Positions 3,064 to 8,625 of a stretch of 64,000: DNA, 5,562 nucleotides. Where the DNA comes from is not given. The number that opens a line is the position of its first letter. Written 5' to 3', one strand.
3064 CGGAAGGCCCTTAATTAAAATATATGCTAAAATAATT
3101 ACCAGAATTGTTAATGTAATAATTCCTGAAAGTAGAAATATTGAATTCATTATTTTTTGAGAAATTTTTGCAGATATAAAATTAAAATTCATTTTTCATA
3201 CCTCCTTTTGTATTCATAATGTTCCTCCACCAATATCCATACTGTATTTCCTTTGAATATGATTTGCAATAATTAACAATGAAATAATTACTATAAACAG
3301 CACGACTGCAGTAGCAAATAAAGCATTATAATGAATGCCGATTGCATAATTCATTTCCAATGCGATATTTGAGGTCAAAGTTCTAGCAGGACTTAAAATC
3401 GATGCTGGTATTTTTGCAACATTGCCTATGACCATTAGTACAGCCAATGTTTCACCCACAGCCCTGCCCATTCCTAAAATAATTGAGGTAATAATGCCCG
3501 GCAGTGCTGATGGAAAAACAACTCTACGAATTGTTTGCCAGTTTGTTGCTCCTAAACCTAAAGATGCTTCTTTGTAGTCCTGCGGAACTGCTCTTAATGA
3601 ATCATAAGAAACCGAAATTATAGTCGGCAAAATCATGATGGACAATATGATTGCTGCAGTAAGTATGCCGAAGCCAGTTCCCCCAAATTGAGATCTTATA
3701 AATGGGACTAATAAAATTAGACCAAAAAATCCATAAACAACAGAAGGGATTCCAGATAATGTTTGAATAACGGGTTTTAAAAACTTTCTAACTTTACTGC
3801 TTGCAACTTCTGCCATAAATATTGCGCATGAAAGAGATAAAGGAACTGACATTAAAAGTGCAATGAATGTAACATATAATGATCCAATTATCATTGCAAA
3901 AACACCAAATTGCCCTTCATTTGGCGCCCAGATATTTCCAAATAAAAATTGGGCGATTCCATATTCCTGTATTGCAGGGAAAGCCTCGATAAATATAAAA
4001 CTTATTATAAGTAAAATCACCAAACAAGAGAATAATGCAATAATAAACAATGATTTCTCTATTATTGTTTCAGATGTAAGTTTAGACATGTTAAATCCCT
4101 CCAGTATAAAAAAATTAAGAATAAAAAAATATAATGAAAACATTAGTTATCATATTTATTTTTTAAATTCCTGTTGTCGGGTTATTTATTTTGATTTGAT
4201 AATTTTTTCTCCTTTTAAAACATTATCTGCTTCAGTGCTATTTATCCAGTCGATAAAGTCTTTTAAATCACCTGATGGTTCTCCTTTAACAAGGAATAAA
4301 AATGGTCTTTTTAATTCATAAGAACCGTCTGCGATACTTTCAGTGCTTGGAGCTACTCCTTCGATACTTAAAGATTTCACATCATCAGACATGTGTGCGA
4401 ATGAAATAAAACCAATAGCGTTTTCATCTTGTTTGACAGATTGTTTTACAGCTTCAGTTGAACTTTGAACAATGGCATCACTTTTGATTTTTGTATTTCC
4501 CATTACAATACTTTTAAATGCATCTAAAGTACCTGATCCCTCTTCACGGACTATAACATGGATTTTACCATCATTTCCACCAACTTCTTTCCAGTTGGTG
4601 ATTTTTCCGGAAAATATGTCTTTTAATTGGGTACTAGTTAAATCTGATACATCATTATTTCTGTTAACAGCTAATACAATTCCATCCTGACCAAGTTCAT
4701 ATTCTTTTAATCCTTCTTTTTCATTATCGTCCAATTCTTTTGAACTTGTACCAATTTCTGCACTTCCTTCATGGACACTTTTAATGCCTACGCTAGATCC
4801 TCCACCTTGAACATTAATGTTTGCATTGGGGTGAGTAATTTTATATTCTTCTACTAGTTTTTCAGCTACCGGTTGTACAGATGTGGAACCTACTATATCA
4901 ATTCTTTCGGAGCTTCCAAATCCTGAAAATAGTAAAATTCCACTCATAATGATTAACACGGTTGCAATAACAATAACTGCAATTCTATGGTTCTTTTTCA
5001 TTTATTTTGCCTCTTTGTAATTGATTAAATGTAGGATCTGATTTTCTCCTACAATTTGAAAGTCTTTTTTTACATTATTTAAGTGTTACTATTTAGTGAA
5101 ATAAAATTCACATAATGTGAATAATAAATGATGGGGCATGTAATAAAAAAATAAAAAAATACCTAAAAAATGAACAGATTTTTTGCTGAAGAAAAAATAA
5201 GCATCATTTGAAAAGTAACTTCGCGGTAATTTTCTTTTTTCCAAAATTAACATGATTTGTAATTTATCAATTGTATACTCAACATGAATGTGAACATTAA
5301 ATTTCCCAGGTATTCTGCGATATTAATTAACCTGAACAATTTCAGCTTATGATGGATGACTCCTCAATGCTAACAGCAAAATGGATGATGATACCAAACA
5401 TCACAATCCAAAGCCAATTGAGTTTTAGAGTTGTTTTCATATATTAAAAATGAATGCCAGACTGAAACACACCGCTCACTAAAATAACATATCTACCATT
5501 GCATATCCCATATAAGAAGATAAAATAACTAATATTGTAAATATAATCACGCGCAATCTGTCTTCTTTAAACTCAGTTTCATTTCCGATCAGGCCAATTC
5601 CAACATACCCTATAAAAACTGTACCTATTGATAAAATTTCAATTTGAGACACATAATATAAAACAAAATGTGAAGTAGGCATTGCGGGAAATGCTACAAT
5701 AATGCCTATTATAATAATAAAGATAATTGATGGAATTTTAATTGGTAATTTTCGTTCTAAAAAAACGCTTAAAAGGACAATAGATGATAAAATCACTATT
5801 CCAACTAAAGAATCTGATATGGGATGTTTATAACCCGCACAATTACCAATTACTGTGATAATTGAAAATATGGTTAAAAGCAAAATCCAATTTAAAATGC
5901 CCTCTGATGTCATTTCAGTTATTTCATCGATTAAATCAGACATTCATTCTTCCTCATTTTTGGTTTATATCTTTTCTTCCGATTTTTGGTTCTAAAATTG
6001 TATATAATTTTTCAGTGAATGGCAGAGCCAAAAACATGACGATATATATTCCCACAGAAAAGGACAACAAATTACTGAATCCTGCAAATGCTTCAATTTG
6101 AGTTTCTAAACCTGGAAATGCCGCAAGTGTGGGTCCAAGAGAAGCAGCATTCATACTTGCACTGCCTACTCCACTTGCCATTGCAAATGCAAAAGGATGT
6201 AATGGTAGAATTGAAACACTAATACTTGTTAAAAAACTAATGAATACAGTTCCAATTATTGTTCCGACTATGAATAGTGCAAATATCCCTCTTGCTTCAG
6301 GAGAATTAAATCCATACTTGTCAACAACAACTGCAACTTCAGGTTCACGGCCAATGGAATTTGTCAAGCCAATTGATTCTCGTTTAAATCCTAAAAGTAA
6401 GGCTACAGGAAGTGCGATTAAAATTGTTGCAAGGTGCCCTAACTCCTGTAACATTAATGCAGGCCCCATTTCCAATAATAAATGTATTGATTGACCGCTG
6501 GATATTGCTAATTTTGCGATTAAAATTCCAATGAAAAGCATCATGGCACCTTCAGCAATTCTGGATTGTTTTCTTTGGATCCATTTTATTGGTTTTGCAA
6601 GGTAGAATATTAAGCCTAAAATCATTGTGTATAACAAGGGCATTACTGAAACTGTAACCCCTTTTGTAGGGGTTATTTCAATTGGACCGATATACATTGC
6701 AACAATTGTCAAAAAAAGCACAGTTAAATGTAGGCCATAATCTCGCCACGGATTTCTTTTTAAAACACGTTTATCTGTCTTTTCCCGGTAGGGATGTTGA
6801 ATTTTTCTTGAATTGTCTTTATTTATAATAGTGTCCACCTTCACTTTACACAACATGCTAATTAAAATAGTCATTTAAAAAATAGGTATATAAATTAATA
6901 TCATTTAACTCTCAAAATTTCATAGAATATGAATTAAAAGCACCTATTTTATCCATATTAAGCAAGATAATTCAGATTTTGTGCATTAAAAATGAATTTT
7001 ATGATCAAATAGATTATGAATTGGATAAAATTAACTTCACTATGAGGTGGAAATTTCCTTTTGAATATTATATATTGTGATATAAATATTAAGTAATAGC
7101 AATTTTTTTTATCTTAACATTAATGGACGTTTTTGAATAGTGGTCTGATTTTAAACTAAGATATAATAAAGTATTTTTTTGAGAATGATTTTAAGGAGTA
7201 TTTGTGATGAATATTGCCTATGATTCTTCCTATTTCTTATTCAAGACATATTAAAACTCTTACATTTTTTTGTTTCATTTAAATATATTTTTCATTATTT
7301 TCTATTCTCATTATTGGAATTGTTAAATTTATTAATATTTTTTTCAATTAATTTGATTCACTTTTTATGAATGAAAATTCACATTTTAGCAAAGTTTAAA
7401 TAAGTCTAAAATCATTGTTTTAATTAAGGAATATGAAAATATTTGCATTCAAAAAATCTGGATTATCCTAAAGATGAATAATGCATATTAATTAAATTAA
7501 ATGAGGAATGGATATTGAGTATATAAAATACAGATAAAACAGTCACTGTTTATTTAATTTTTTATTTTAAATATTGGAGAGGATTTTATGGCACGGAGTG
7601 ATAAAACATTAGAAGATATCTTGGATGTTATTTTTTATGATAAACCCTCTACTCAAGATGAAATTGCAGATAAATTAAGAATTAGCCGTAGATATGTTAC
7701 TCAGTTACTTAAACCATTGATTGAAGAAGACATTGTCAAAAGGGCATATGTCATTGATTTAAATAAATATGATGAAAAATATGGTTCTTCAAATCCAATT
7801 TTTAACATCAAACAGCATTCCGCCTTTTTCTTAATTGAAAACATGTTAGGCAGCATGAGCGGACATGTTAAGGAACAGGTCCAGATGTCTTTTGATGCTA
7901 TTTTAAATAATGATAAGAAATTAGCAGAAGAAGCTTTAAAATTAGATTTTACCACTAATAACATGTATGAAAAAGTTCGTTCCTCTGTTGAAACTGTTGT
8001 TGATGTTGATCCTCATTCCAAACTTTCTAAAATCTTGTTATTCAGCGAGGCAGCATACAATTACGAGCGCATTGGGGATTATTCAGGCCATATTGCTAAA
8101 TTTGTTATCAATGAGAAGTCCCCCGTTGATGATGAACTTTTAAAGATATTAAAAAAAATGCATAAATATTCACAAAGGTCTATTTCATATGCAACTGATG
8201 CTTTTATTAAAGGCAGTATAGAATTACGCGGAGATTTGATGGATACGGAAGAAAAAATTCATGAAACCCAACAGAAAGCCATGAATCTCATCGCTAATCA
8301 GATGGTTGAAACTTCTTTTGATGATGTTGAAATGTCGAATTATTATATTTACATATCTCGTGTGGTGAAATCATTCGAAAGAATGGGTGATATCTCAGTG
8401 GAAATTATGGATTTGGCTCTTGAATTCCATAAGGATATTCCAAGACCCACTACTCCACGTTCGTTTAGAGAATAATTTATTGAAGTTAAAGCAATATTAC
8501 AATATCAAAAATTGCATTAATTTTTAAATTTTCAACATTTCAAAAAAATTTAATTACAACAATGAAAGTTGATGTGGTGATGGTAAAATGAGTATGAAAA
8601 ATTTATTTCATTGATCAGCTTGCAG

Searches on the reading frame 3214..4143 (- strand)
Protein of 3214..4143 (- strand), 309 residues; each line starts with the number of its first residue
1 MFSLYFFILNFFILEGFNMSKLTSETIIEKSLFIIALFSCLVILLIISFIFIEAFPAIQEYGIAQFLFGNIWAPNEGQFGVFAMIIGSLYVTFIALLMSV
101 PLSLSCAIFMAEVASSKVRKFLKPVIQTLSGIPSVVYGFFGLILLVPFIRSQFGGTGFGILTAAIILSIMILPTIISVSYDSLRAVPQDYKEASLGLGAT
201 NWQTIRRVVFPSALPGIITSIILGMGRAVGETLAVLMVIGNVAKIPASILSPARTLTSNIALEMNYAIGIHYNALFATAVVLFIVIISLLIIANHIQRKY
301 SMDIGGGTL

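Call 91: search_protein_families(library=pfam, max_evalue=0.01, proteins=[window:3214-4143:-])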
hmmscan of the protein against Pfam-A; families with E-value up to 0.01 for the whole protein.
window:3214-4143:- (309 aa): 1 family
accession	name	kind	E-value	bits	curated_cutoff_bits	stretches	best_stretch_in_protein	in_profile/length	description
PF00528.27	BPD_transp_1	-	1.1e-27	97.5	26.4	1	105-300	3-182/184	Binding-protein-dependent transport system inner membrane component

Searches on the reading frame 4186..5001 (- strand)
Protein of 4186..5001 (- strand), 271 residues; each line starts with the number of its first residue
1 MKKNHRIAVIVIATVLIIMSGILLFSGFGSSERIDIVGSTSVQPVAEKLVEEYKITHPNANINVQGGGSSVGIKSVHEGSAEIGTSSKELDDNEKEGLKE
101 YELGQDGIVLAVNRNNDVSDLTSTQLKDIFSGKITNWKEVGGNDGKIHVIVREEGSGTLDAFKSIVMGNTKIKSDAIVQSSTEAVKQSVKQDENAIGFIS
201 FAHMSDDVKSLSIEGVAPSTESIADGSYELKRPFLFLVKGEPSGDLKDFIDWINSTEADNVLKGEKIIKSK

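Call 91: search_protein_families(library=pfam, max_evalue=0.01, proteins=[window:4186-5001:-])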
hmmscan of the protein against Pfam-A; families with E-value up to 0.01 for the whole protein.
window:4186-5001:- (271 aa): 5 families
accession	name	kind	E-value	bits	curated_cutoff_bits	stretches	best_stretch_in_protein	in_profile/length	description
PF12849.12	PBP_like_2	-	6.8e-45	154.3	27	1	32-256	8-266/267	PBP superfamily domain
PF12727.12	PBP_like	-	3.5e-11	43.1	27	1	51-211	2-161/193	PBP superfamily domain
PF13531.11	SBP_bac_11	-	2.4e-06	27.9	25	1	35-263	2-222/227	Bacterial extracellular solute-binding protein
PF01547.30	SBP_bac_1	-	0.00055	20.5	26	1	45-258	9-305/307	Bacterial extracellular solute-binding protein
PF00224.27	PK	-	0.0098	15.4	30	0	140-210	137-206/328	Pyruvate kinase, barrel domain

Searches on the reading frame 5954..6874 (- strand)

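Call 91: search_protein_families(library=pfam, max_evalue=0.01, proteins=[window:5954-6874:-])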
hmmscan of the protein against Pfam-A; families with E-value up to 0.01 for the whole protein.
window:5954-6874:- (306 aa): 1 family
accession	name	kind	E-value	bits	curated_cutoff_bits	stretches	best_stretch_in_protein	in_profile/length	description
PF11299.13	DUF3100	-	9.9e-82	274.3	27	1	57-292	1-234/235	Protein of unknown function (DUF3100)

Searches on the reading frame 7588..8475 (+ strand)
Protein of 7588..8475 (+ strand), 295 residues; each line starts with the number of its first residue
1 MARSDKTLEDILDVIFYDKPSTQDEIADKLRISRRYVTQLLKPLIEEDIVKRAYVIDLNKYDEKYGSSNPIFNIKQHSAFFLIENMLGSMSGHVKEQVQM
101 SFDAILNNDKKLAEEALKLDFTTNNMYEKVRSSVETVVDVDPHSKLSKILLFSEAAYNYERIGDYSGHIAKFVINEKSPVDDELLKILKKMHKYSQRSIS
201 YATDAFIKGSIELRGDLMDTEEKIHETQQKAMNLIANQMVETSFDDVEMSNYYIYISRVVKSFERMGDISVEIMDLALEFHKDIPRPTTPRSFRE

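Call 10: search_protein_families(library=pfam, max_evalue=0.001, proteins=[window:7588-8475:+])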
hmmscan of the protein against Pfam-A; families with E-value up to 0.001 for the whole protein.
window:7588-8475:+ (295 aa): 3 families
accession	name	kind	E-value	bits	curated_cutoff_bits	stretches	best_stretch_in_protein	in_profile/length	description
PF01895.24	PhoU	-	1.3e-24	86.8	23.5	2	89-173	3-89/89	PhoU domain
PF13412.12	HTH_24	-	1.9e-06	27.7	21.9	1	5-51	2-48/48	Winged helix-turn-helix DNA-binding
PF01047.28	MarR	-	0.00051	20.3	24.6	0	11-52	8-49/59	MarR family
